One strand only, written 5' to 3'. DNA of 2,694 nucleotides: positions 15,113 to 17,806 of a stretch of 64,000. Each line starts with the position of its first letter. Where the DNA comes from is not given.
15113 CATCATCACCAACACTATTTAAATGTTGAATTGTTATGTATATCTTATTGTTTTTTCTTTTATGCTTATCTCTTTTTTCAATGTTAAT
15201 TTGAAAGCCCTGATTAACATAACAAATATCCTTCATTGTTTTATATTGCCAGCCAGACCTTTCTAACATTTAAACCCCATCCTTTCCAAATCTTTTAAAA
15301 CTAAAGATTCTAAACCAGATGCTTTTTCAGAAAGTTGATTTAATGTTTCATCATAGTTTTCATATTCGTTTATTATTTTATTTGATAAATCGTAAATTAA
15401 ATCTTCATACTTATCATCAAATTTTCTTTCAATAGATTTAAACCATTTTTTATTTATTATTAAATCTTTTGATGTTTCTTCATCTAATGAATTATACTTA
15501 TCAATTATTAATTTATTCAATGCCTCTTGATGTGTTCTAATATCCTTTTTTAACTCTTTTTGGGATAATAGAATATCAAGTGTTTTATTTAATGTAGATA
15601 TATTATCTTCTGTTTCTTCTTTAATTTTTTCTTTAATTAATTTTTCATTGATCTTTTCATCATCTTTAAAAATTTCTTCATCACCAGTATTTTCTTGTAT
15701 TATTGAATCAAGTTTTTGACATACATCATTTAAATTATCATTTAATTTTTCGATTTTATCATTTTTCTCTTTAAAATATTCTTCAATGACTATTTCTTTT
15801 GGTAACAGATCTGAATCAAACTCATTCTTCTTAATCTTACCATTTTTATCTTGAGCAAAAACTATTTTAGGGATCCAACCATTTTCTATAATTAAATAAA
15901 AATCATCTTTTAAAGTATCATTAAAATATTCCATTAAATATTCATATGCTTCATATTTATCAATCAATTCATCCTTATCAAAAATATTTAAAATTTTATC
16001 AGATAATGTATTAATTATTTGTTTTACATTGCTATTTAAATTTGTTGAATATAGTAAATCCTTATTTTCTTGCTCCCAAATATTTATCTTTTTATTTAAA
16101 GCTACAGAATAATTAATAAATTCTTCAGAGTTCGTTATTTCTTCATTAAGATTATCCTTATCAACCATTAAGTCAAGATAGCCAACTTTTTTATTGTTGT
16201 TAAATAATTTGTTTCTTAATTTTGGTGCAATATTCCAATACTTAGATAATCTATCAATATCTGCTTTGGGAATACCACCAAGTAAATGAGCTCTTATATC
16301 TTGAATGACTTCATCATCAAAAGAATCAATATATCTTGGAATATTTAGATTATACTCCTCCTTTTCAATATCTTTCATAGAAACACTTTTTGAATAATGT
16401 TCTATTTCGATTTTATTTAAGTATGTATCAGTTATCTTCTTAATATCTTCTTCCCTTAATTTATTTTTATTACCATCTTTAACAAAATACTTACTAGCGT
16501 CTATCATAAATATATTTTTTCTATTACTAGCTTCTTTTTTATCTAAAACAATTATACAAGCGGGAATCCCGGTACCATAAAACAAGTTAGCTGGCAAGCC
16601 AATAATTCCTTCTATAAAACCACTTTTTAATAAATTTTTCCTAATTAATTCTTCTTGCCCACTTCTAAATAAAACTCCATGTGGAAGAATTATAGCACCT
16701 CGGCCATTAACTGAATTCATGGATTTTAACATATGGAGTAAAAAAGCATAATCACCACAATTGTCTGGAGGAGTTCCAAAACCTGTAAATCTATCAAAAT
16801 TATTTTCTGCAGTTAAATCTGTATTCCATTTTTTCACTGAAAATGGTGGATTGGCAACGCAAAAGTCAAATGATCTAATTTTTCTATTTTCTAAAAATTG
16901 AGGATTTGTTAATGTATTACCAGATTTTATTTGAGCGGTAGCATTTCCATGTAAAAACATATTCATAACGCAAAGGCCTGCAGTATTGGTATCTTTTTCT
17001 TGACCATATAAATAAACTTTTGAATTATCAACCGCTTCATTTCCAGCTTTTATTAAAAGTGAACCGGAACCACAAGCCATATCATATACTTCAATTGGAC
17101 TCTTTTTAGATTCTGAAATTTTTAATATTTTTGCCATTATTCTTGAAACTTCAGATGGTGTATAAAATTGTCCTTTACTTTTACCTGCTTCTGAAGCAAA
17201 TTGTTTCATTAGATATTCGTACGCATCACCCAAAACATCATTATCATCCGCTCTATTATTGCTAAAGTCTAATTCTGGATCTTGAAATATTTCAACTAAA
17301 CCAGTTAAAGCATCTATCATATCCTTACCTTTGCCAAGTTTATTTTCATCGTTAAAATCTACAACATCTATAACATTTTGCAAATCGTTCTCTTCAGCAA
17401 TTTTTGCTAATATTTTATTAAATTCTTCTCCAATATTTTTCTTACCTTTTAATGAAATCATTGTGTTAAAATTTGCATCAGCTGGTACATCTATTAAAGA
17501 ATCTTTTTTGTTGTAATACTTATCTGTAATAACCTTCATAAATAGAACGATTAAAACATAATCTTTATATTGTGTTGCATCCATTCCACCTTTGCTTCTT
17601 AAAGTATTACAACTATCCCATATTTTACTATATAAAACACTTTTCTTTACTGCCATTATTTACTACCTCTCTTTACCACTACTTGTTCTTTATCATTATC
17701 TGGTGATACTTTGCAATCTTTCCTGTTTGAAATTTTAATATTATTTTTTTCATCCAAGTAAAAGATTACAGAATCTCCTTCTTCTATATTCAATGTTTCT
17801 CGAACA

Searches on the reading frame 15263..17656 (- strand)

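Call 62: search_protein_families(library=pfam, proteins=[window:15263-17656:-], max_evalue=0.001)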
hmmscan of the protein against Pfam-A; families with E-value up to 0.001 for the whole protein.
window:15263-17656:- (797 aa): 3 families
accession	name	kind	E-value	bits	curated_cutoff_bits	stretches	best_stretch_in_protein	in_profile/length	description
PF02384.22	N6_Mtase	-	1.7e-101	340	20.4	1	138-447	2-307/311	N-6 DNA Methylase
PF12161.14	HsdM_N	-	3.9e-13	50.6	24.5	1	10-124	3-135/135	HsdM N-terminal domain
PF05175.20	MTS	-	0.00034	20.7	23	0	186-280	31-116/170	Methyltransferase small domain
